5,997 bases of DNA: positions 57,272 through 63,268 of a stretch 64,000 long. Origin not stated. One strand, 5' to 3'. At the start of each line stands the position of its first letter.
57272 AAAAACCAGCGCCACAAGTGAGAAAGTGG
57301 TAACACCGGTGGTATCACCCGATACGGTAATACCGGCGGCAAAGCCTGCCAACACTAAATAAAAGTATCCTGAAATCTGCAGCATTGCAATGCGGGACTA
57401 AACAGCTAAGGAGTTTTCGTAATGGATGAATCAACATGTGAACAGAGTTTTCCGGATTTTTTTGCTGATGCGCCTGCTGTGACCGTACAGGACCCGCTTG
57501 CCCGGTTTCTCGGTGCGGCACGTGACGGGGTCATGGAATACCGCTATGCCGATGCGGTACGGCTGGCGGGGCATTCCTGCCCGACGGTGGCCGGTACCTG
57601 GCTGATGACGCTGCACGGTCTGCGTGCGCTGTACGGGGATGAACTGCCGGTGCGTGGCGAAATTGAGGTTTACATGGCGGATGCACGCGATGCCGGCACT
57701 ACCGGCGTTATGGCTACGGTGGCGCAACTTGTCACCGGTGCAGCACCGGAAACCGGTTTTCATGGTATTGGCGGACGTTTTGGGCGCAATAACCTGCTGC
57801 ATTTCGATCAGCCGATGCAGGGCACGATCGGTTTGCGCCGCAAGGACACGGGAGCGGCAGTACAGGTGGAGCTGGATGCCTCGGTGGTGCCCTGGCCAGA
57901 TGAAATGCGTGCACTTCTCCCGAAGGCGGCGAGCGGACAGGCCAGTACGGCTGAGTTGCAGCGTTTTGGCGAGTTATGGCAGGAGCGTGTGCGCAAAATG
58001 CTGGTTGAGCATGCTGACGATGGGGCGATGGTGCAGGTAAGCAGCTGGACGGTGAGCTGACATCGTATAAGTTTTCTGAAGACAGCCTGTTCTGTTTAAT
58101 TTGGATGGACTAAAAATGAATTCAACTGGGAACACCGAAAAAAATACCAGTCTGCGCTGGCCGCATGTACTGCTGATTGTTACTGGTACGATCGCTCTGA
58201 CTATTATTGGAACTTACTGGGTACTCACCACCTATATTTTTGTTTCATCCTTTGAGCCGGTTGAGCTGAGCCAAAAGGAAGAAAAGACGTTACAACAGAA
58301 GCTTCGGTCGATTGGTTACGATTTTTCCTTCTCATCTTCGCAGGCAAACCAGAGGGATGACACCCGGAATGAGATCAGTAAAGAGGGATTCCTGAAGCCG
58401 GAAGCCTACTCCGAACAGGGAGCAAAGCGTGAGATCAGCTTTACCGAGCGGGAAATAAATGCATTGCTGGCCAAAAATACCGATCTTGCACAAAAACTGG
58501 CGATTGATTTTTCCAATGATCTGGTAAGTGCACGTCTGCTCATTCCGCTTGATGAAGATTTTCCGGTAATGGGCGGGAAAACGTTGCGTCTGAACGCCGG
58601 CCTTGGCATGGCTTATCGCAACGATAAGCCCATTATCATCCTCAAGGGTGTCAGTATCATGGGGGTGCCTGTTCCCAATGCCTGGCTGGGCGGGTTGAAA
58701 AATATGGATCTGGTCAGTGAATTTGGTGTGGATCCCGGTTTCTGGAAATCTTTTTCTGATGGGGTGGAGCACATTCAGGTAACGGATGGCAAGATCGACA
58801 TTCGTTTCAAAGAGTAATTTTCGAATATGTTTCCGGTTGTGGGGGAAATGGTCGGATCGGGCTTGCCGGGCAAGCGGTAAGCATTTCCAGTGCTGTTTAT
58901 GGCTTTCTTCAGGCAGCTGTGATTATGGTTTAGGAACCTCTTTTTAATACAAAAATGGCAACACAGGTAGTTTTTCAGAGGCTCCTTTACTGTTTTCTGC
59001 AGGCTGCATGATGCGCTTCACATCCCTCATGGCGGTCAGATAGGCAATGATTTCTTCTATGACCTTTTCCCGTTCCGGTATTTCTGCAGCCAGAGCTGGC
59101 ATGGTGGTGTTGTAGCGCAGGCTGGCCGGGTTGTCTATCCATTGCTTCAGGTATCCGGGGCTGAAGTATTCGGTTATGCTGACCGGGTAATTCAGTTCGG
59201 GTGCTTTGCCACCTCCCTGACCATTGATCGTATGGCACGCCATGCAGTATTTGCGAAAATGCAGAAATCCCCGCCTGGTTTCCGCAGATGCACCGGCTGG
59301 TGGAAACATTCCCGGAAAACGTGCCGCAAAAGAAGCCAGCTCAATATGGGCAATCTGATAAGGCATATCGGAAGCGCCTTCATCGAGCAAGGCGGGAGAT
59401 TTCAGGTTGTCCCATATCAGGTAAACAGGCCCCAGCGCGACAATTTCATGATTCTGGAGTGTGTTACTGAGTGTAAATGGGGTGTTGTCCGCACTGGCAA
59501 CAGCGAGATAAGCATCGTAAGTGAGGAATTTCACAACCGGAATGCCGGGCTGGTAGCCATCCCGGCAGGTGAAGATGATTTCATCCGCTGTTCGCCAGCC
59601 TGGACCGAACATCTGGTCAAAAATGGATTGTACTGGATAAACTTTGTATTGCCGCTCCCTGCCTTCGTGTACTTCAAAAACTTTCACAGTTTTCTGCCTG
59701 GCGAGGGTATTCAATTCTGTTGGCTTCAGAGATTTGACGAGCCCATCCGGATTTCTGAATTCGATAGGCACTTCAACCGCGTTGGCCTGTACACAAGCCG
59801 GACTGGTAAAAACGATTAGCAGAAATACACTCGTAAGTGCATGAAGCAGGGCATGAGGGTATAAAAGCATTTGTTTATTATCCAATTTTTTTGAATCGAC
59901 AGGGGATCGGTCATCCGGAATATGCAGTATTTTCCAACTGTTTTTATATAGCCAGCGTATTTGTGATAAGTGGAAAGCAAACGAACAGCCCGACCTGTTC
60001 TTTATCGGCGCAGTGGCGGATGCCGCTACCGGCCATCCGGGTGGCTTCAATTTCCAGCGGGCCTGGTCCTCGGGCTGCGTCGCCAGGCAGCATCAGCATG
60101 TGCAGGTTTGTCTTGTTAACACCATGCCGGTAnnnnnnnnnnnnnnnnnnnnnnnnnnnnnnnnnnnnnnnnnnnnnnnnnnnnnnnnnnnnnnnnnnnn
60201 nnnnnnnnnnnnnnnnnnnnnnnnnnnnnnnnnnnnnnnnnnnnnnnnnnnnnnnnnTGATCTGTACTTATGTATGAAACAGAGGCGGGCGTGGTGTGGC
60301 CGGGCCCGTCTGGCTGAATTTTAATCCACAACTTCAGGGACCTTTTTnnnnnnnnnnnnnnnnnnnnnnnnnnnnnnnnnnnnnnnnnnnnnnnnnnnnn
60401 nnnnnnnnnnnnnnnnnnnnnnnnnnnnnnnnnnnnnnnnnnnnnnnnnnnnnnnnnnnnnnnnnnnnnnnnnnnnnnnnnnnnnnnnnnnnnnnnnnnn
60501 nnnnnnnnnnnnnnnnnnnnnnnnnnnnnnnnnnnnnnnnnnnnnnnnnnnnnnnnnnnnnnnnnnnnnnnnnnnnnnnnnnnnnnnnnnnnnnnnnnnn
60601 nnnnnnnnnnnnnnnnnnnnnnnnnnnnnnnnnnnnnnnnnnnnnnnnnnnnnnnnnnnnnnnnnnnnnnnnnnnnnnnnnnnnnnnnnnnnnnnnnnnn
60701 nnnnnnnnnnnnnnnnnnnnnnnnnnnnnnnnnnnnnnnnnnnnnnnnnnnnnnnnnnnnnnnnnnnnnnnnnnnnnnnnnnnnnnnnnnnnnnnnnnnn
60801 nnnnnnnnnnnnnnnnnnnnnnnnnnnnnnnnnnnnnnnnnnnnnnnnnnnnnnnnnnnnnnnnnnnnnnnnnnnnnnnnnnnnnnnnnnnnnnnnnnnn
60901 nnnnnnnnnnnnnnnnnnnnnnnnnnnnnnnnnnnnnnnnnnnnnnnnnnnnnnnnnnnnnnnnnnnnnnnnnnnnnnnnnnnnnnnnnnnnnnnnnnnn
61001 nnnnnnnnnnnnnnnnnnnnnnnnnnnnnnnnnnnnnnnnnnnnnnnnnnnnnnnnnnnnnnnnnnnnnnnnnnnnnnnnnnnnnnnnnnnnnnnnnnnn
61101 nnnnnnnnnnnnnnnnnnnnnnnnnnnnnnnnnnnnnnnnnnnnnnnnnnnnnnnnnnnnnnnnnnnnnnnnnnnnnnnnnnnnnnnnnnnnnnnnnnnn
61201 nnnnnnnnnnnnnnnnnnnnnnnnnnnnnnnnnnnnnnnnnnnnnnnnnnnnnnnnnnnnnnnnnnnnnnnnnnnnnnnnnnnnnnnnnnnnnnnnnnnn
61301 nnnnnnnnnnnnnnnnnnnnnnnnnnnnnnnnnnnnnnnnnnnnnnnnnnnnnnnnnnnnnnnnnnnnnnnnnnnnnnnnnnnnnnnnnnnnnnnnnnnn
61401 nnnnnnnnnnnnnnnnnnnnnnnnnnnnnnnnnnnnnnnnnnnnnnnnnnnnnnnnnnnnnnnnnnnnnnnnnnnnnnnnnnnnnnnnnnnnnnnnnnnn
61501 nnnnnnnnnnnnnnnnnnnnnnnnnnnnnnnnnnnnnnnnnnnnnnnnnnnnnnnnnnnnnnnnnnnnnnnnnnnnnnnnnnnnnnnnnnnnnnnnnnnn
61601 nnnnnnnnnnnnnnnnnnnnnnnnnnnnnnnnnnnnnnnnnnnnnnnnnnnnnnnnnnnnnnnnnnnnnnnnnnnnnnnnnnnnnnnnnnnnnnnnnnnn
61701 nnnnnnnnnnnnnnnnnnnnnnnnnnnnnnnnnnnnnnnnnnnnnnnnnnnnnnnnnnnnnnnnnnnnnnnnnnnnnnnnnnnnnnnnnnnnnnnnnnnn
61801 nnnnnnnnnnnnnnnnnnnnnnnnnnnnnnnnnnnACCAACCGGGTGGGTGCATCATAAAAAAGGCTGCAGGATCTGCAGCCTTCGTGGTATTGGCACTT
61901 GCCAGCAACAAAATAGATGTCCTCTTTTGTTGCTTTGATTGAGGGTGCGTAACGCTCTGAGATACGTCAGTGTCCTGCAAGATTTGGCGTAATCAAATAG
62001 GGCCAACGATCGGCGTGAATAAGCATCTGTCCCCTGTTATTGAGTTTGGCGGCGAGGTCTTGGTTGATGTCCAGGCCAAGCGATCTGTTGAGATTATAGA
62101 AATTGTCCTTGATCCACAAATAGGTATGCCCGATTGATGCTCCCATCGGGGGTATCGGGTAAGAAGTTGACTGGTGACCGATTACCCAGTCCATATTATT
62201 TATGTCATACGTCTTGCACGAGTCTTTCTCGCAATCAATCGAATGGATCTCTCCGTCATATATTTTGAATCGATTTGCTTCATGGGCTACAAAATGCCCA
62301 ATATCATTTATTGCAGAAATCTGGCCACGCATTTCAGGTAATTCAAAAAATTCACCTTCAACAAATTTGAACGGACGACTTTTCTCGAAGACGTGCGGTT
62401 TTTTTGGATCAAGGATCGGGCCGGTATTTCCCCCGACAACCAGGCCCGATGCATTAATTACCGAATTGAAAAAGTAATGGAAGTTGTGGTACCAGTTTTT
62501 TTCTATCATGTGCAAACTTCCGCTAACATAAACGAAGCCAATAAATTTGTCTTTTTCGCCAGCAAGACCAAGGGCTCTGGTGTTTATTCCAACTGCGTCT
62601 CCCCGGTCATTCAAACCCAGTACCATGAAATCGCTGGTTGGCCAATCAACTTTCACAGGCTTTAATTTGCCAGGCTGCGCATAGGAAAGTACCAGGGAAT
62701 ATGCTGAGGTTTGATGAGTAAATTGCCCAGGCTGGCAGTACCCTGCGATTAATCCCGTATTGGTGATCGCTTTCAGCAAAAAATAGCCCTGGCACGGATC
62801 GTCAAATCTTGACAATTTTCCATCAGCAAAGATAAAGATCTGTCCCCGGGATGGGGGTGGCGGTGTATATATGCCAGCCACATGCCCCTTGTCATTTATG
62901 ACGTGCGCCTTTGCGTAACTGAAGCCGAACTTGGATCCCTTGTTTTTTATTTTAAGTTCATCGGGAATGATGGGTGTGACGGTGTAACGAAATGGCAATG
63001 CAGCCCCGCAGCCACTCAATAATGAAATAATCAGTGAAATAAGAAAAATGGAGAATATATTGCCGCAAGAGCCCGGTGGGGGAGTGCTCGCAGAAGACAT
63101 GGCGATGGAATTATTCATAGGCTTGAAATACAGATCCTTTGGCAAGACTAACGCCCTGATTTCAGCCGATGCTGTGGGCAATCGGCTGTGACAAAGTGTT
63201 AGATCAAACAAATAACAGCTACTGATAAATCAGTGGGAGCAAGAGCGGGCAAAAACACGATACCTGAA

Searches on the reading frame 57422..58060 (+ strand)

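Call 5: search_protein_families(library=pfam, proteins=[window:57422-58060:+], max_evalue=0.01)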
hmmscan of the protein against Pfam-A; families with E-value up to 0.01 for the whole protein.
window:57422-58060:+ (212 aa): 1 family
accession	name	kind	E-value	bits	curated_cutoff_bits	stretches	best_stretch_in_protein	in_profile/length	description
PF02663.19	FmdE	-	2.3e-05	24.9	22.9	1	50-194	3-124/133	FmdE, Molybdenum formylmethanofuran dehydrogenase operon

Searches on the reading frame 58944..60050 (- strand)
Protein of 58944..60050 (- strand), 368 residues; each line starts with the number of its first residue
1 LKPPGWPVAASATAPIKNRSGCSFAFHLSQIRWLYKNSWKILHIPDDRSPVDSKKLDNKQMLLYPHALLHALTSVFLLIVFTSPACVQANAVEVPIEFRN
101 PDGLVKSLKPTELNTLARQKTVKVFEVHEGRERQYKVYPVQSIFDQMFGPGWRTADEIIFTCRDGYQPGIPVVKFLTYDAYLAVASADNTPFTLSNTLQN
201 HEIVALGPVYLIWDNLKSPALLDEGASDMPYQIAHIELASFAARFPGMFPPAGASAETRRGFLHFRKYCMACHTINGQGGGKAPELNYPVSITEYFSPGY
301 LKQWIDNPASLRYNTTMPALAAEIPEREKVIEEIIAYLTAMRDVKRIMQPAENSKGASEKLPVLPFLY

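Call 5: search_protein_families(library=pfam, proteins=[window:58944-60050:-], max_evalue=0.01)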
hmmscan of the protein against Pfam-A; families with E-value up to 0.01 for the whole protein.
window:58944-60050:- (368 aa): 2 families
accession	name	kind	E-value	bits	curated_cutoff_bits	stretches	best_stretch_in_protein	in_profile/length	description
PF13442.11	Cytochrome_CBB3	-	1.6e-05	25.6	27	1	257-338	2-68/68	Cytochrome C oxidase, cbb3-type, subunit III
PF00034.26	Cytochrom_C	-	0.00032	22.4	21.3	1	260-319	3-70/90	Cytochrome c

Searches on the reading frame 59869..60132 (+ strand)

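Call 82: search_protein_families(library=pfam, proteins=[window:59869-60132:+], max_evalue=1)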
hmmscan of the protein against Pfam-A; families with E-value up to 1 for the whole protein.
seq(88 aa): 1 family
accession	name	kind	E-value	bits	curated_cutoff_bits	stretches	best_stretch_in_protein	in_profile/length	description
PF03486.20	HI0933_like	-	7.1e-08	32.6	50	1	36-74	206-243/244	HI0933-like protein Rossmann domain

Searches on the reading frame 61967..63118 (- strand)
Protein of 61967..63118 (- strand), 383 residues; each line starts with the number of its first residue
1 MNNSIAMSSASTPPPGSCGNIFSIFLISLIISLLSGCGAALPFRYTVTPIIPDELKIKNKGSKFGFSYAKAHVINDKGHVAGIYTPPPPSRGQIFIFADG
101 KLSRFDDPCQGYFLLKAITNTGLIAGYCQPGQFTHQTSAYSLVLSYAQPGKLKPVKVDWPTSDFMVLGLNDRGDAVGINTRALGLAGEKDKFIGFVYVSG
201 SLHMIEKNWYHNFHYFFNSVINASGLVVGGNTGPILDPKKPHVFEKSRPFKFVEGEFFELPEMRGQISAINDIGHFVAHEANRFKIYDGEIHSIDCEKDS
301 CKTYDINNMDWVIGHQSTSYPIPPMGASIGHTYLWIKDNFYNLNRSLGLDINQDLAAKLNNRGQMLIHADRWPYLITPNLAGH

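Call 5: search_protein_families(library=pfam, proteins=[window:61967-63118:-], max_evalue=0.01)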
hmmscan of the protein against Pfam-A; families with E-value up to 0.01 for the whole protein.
window:61967-63118:- (383 aa): 0 families

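Call 39: find_homologous_proteins(query=window:61967-63118:-, max_evalue=0.001)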
Query window:61967-63118:- (383 aa): 10 proteins with E <= 0.001 among 5233 candidates.
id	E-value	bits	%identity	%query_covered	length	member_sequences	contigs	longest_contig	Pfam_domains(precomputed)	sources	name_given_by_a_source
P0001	9.1e-267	902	100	100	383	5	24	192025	-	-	-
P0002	8.6e-109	382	49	94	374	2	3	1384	-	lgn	-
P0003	1.2e-100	355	47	91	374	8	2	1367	-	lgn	-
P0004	1.4e-98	348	45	94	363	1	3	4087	-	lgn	-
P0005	1.6e-98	348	45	94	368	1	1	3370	-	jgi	jgi:hypothetical protein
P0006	5.8e-98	346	44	95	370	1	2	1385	PF11949.15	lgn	-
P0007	1.1e-96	342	44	94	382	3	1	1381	-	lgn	-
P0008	3.5e-85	304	43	93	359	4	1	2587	-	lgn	-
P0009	2.8e-80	288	41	93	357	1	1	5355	-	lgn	-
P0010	6.7e-65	238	36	92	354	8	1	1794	-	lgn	-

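Call 41: find_encoding_contigs(protein=P0001, flank=10000, max_places=8)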
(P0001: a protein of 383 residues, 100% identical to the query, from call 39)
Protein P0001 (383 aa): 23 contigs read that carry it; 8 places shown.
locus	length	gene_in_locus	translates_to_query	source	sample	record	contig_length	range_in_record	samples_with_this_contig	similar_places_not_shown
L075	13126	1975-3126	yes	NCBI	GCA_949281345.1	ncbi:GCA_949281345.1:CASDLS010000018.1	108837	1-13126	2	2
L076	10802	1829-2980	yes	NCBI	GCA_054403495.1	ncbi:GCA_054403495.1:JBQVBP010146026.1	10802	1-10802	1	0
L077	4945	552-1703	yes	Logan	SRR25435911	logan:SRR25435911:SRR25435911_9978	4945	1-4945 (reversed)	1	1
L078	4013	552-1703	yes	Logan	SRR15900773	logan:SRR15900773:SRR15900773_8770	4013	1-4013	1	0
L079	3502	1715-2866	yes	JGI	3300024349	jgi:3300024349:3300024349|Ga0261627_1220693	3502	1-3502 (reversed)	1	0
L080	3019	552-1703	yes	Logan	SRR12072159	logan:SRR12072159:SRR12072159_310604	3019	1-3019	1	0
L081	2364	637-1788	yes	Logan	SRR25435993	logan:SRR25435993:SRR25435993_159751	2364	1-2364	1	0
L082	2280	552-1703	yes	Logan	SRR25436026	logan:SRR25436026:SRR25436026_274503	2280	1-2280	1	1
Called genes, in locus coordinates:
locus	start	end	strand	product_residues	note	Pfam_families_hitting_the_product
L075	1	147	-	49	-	?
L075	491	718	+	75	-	PF04014:MazE_antitoxin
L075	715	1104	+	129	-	PF02661:Fic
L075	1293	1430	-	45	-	-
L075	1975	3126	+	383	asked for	-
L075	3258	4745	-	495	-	PF01935:DUF87 (weak), PF05872:HerA_C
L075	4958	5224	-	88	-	PF03486:HI0933_like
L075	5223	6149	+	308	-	PF13442:Cytochrome_CBB3 (weak)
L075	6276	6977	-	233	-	-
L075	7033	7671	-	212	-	-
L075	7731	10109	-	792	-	-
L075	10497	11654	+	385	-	PF09994:T6SS_Tle1-like_cat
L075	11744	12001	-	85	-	-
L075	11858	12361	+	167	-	PF04981:NMD3 (faint)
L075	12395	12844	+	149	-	PF00571:CBS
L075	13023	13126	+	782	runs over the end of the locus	PF02190:LON_substr_bdg, PF00004:AAA, PF07728:AAA_5, PF22667:Lon_lid, PF05362:Lon_C, PF13541:ChlI (weak)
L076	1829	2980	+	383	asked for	-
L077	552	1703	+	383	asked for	-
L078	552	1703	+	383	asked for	-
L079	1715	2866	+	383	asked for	-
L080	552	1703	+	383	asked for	-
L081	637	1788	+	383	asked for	-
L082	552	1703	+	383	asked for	-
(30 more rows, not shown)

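Call 44: find_encoding_contigs(protein=P0009, flank=6000, max_places=3)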
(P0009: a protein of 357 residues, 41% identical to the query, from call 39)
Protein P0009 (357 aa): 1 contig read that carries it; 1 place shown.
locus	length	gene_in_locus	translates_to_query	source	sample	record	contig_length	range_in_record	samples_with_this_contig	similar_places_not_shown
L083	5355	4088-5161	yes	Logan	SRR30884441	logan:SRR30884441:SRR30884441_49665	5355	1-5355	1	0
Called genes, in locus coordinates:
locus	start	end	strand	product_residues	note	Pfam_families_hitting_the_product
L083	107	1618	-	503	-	PF17425:Arylsulfotran_N, PF05935:Arylsulfotrans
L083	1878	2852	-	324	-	PF00892:EamA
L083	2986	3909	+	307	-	PF00126:HTH_1, PF03466:LysR_substrate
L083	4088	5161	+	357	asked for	-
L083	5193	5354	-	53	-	?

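Call 45: find_encoding_contigs(protein=P0004, flank=6000, max_places=3)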
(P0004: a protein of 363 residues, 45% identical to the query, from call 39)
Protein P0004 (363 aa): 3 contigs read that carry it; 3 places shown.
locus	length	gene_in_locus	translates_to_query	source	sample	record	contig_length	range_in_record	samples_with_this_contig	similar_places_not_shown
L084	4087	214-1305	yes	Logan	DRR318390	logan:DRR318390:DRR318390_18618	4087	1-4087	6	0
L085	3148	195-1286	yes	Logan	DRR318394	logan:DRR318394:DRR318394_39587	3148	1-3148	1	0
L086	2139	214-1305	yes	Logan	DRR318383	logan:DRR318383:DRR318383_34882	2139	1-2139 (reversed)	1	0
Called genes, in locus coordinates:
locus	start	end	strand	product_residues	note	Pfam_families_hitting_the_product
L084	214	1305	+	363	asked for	-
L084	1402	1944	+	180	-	-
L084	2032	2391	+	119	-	-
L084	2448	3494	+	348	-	PF01594:AI-2E_transport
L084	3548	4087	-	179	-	?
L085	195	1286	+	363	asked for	-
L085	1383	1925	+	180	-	-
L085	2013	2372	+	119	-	-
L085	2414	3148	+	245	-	?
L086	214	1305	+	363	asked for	-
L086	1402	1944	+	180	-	-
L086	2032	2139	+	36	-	?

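Call 46: find_encoding_contigs(protein=P0005, flank=6000, max_places=3)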
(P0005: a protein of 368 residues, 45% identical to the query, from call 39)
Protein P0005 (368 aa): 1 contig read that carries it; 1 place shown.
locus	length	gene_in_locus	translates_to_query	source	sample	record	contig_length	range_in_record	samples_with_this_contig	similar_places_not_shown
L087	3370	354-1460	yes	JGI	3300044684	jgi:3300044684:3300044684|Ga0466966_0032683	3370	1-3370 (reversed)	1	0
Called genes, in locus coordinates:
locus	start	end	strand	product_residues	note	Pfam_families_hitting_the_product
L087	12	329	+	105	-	-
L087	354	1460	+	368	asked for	-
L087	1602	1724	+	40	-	-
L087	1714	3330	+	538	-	PF13432:TPR_16 (weak), PF14559:TPR_19 (weak), PF23914:TPR_CcmH_CycH (faint), PF08238:Sel1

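Call 47: find_encoding_contigs(protein=P0008, flank=6000, max_places=3)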
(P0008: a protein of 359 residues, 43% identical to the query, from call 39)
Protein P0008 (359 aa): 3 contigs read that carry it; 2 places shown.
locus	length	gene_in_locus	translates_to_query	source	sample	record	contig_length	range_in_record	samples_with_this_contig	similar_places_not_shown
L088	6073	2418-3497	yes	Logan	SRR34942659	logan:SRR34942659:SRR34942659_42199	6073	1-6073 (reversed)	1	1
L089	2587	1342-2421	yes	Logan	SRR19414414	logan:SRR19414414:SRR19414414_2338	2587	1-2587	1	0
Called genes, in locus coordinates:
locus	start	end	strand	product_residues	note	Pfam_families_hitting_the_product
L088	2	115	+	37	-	?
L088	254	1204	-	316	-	PF00126:HTH_1, PF03466:LysR_substrate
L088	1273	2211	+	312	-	PF00795:CN_hydrolase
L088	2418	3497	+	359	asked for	-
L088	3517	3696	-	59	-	-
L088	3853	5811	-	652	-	PF03235:GmrSD_N, PF07510:GmrSD_C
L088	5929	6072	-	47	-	?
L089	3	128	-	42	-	?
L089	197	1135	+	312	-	PF00795:CN_hydrolase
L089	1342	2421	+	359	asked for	-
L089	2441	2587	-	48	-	?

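Call 77: search_protein_families(library=pfam, proteins=[L075:491-718:+, L075:715-1104:+], max_evalue=0.01)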
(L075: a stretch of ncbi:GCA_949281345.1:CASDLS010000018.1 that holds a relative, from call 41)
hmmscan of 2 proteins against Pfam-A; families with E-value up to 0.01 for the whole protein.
L075:491-718:+ (75 aa): 1 family
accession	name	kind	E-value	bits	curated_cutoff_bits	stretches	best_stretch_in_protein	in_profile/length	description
PF04014.23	MazE_antitoxin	-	8.1e-08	32.5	24.7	1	6-50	1-45/48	Antidote-toxin recognition MazE, bacterial antitoxin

L075:715-1104:+ (129 aa): 1 family
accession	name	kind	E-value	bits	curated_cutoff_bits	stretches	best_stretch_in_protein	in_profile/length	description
PF02661.23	Fic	-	7.9e-18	65.5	24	1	6-87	1-93/93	Fic/DOC family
